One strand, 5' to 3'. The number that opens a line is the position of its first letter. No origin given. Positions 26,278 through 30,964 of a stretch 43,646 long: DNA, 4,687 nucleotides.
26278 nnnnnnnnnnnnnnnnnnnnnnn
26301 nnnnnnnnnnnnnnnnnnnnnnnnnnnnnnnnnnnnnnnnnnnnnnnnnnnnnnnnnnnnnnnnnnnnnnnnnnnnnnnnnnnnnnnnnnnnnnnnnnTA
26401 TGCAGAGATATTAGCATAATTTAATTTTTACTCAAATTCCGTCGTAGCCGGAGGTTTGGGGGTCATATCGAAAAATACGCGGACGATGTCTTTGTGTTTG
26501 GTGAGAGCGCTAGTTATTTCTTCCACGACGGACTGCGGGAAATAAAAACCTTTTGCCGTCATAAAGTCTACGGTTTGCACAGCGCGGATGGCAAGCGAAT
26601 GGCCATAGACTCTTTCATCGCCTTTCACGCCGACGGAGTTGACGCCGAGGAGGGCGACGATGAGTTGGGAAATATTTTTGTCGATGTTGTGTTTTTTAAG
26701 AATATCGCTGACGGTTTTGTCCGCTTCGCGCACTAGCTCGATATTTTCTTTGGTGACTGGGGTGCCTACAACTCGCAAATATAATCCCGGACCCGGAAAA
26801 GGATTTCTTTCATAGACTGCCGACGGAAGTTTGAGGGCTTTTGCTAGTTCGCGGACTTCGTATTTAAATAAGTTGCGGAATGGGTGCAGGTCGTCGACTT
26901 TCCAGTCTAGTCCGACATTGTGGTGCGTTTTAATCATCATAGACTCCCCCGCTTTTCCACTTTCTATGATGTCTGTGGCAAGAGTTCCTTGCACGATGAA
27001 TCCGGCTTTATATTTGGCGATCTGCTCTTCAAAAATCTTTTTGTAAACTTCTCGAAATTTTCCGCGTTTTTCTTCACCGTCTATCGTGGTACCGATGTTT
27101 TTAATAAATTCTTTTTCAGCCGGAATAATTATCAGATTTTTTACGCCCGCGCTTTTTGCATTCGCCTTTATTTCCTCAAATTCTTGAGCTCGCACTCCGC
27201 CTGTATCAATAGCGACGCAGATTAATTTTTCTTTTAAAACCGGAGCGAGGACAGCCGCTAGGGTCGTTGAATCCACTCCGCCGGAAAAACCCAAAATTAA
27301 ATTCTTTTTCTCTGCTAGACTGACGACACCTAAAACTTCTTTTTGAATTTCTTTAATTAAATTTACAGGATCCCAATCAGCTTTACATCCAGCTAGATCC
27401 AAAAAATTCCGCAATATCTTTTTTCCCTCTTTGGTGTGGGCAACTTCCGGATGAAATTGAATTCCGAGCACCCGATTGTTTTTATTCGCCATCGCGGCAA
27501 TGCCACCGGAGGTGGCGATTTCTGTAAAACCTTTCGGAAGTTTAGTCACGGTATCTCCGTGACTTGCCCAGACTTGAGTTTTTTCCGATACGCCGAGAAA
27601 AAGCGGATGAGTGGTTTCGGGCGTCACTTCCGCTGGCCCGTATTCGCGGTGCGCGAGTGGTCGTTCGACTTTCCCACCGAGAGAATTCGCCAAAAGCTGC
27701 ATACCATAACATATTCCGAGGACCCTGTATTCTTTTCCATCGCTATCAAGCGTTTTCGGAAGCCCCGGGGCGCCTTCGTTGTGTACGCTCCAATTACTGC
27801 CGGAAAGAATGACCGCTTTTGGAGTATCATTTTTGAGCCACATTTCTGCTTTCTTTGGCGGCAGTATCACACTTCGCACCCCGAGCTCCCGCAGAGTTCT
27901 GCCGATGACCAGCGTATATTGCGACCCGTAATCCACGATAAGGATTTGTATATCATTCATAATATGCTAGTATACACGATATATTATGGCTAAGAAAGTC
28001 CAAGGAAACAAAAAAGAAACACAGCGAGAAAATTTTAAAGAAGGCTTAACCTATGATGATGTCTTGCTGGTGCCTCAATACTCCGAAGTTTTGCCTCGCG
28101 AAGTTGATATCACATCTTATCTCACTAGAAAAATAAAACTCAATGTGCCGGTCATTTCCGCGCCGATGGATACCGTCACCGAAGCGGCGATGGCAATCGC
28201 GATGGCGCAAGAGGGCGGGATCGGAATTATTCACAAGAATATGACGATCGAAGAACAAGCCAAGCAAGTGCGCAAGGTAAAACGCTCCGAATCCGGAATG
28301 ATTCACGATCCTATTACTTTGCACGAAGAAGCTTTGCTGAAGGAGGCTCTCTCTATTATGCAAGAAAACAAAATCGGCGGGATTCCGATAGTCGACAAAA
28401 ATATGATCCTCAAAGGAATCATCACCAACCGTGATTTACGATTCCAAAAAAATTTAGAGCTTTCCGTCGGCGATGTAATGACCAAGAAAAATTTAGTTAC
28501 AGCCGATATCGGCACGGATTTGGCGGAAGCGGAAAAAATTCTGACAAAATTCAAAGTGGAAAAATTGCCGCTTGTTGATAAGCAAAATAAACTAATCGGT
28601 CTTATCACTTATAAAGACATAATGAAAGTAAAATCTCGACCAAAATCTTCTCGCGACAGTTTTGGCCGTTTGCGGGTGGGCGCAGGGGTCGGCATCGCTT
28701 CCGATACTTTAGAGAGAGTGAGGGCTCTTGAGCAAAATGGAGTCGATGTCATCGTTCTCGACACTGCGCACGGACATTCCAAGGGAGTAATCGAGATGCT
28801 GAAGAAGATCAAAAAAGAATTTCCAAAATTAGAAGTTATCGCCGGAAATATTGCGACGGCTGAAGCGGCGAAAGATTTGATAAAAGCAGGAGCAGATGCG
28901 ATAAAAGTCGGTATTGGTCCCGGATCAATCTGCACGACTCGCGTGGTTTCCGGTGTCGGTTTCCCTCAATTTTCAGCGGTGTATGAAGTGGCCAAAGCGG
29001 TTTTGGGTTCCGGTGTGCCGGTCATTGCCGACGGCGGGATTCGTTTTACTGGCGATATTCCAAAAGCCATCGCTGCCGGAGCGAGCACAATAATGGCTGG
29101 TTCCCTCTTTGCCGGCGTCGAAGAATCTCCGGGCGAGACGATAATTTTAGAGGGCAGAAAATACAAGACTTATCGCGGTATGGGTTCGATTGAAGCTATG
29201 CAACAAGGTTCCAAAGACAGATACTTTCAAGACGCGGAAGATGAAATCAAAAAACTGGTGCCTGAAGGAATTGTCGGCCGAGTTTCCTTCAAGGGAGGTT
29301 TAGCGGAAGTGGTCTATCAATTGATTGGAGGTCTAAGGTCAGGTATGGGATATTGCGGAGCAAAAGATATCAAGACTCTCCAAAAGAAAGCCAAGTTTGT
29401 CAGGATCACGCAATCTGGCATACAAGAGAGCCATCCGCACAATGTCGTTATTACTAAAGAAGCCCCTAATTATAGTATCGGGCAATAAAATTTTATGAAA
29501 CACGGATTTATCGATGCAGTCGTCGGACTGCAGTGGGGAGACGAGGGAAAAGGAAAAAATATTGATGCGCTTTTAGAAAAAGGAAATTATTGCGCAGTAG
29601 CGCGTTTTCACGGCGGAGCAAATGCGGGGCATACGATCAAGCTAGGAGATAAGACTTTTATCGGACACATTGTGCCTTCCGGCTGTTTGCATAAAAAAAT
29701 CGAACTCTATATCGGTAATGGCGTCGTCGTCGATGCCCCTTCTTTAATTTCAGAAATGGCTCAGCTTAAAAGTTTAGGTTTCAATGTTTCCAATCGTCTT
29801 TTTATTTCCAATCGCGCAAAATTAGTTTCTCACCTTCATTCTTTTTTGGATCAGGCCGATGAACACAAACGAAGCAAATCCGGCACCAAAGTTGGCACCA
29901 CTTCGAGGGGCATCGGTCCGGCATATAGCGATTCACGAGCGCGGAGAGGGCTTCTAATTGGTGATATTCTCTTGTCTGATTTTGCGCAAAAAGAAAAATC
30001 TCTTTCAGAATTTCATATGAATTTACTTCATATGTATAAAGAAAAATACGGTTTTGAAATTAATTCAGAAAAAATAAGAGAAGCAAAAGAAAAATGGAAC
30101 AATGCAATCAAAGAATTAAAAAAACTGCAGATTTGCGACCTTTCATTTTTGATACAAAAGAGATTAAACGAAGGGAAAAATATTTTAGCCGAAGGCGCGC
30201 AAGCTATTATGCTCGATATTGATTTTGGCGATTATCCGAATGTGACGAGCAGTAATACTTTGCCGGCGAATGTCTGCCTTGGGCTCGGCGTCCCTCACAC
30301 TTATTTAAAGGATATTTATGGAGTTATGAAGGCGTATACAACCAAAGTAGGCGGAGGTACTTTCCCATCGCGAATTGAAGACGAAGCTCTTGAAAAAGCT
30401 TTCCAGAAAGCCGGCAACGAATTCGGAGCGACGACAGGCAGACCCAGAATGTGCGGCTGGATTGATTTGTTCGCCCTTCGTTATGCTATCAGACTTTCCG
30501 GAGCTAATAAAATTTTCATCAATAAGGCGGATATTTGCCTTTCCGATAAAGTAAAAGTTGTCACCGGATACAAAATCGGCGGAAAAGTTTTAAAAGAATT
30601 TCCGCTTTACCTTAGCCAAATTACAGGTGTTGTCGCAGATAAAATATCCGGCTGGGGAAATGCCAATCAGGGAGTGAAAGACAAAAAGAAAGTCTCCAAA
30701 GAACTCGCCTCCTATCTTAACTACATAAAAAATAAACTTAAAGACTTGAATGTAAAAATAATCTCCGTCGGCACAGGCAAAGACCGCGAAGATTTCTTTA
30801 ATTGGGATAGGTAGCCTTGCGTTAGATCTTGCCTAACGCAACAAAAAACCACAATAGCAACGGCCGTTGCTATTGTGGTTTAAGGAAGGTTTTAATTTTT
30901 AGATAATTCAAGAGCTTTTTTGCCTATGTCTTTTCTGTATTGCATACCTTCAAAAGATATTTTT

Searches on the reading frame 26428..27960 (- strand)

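Call 99: search_protein_families(library=pfam, proteins=[window:26428-27960:-], max_evalue=0.00001)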
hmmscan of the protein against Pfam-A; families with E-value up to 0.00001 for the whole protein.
window:26428-27960:- (510 aa): 5 families
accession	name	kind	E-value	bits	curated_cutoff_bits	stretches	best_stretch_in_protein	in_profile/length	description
PF00117.34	GATase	-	3.3e-33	115.4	22.8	1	7-187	1-187/190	Glutamine amidotransferase class-I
PF00958.27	GMP_synt_C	-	7.1e-25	87.3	27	1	421-509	3-92/92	GMP synthase C terminal domain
PF02540.23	NAD_synthase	-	8.1e-11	41.9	21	0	202-276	2-77/242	NAD synthase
PF07722.19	Peptidase_C26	-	1.4e-08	35.3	20.5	1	80-172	108-219/219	Peptidase C26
PF00764.25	Arginosuc_synth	-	7.3e-07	29.8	27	1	221-289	2-69/162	Arginosuccinate synthase N-terminal HUP domain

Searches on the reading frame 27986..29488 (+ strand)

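Call 99: search_protein_families(library=pfam, proteins=[window:27986-29488:+], max_evalue=0.00001)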
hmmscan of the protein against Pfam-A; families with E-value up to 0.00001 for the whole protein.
window:27986-29488:+ (500 aa): 4 families
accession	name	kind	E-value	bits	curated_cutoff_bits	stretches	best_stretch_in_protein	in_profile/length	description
PF00478.31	IMPDH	-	1.3e-166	554.3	25.6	1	20-485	1-345/345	IMP dehydrogenase / GMP reductase domain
PF00571.33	CBS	-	5.3e-25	87.9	24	2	105-152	5-52/57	CBS domain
PF03060.21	NMO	-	4e-13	49.9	28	1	239-385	100-235/331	Nitronate monooxygenase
PF01070.24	FMN_dh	-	2e-09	37.4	24.9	1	270-375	208-305/350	FMN-dependent dehydrogenase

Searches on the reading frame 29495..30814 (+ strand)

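Call 99: search_protein_families(library=pfam, proteins=[window:29495-30814:+], max_evalue=0.00001)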
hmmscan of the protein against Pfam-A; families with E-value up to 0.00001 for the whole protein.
window:29495-30814:+ (439 aa): 1 family
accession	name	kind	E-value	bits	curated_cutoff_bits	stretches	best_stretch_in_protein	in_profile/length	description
PF00709.27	Adenylsucc_synt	-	2e-127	425.8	27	1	8-432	1-413/416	Adenylosuccinate synthetase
